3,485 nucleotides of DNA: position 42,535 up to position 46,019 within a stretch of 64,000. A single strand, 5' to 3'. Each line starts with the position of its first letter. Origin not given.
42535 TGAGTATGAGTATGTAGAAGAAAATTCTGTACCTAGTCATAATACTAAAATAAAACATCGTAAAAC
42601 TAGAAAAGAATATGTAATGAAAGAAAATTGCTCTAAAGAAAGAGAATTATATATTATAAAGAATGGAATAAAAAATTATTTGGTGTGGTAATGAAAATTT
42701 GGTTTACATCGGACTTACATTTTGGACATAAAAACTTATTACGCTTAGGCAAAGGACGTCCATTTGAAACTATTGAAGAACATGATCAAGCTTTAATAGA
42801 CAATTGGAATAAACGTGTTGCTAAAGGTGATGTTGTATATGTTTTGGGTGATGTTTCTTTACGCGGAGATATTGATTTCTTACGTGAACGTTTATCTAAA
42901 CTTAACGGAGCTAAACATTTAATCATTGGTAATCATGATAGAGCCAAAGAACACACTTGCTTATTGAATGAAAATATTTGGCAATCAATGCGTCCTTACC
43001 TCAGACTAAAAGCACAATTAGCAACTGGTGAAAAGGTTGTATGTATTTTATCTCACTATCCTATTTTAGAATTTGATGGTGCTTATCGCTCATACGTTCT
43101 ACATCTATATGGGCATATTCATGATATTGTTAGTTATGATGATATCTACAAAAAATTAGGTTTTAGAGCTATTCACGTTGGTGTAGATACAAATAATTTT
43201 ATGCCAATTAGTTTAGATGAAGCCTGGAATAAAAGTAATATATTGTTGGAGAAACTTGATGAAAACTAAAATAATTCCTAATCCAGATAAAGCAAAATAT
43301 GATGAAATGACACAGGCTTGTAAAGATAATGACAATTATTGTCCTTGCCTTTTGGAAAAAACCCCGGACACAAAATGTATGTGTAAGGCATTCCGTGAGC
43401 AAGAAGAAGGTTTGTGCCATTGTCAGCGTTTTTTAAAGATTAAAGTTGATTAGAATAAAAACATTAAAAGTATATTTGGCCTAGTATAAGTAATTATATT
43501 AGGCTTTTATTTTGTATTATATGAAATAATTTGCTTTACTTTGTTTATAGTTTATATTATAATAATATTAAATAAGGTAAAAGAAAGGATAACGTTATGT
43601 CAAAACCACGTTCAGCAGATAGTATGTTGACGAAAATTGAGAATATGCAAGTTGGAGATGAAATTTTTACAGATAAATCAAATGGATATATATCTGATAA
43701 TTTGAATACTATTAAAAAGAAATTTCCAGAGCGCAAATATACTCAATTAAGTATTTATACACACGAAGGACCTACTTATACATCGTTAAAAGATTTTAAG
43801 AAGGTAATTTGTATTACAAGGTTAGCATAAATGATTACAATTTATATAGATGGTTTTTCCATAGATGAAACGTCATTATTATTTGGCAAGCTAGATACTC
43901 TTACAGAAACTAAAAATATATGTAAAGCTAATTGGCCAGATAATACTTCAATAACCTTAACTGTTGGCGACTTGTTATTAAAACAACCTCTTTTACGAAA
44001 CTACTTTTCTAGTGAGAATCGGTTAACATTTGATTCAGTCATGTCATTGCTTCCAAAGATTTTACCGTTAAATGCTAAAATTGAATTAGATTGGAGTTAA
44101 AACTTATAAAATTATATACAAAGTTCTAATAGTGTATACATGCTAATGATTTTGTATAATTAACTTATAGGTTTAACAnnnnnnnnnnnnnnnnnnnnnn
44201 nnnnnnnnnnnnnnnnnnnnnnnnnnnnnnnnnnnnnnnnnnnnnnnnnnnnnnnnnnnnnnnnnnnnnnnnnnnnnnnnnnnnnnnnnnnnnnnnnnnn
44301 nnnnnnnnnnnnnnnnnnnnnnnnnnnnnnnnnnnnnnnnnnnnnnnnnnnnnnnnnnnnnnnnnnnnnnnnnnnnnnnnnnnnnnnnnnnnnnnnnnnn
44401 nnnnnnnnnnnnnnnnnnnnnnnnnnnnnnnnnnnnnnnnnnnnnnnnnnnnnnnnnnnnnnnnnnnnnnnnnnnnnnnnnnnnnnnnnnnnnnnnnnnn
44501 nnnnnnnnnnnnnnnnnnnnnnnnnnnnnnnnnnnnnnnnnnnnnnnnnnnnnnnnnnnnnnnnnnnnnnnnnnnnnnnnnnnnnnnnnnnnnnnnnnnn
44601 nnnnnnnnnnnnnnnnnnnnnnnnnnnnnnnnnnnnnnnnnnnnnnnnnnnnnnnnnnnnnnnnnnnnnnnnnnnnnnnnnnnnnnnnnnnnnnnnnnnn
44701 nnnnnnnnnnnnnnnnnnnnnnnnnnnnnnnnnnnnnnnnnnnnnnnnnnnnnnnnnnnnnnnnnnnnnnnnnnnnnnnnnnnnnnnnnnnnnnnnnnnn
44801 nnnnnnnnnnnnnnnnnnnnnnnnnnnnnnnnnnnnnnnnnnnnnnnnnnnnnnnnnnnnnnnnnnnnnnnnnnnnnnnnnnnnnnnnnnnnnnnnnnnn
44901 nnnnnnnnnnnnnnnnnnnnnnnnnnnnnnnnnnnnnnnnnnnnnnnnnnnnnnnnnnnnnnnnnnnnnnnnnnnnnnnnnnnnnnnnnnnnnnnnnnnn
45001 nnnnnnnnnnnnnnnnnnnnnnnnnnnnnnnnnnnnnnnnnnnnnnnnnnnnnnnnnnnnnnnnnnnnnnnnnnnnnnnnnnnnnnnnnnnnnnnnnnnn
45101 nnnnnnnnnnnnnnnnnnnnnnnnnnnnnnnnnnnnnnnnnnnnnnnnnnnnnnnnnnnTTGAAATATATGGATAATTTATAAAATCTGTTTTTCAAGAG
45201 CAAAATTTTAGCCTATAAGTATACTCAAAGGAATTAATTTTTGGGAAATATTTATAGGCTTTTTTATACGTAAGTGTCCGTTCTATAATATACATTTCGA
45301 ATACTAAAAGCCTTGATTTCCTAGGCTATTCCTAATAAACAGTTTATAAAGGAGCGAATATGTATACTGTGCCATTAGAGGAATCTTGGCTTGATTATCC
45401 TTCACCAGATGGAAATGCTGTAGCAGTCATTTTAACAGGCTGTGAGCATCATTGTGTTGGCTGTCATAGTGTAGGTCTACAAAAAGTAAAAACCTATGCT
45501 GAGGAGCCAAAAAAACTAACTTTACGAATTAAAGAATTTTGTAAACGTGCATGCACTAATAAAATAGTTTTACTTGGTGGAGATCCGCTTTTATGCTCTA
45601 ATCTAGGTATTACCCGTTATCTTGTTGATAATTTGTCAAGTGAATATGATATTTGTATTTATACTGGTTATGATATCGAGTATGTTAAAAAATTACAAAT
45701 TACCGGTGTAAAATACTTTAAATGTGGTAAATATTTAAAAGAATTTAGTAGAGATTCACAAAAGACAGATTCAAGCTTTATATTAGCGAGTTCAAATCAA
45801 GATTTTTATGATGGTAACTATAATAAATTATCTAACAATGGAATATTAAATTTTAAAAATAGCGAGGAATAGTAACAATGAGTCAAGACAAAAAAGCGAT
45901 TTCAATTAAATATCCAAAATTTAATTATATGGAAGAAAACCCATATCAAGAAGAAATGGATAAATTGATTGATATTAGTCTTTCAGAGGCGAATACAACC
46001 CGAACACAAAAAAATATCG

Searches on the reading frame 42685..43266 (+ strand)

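Call 77: search_protein_families(library=pfam, proteins=[window:42685-43266:+], max_evalue=0.01)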
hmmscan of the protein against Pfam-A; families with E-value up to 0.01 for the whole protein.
window:42685-43266:+ (194 aa): 2 families
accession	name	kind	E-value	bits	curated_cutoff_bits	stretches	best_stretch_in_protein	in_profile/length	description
PF00149.33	Metallophos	-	2.6e-09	38.2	21.5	1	3-155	1-124/191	Calcineurin-like phosphoesterase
PF12850.12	Metallophos_2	-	0.00028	21.4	27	1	3-148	1-119/154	Calcineurin-like phosphoesterase superfamily domain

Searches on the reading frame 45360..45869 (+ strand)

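Call 10: search_protein_families(library=pfam, proteins=[window:45360-45869:+], max_evalue=0.001)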
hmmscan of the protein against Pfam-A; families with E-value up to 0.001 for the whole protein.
window:45360-45869:+ (170 aa): 2 families
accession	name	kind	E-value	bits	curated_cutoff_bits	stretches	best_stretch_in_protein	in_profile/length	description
PF13353.11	Fer4_12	-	4.1e-14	53.5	22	1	18-115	5-104/137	4Fe-4S single cluster domain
PF04055.27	Radical_SAM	-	7.1e-05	23.5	29.5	1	24-119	3-104/166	Radical SAM superfamily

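Call 11: search_protein_families(library=phrogs, proteins=[window:45360-45869:+], max_evalue=0.001)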
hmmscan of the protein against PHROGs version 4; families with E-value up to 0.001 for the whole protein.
window:45360-45869:+ (170 aa): 3 families
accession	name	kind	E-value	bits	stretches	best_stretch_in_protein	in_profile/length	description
phrog_626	-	DNA, RNA and nucleotide metabolism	1.2e-15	58.5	1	17-156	15-157/164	anaerobic ribonucleotide reductase small subunit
phrog_13987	-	other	1.7e-05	25.3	1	23-103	20-100/274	radical SAM domain-containing protein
phrog_2076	-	moron, auxiliary metabolic gene and host takeover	4.2e-05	24.1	1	20-101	33-119/247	QueE-like radical SAM domain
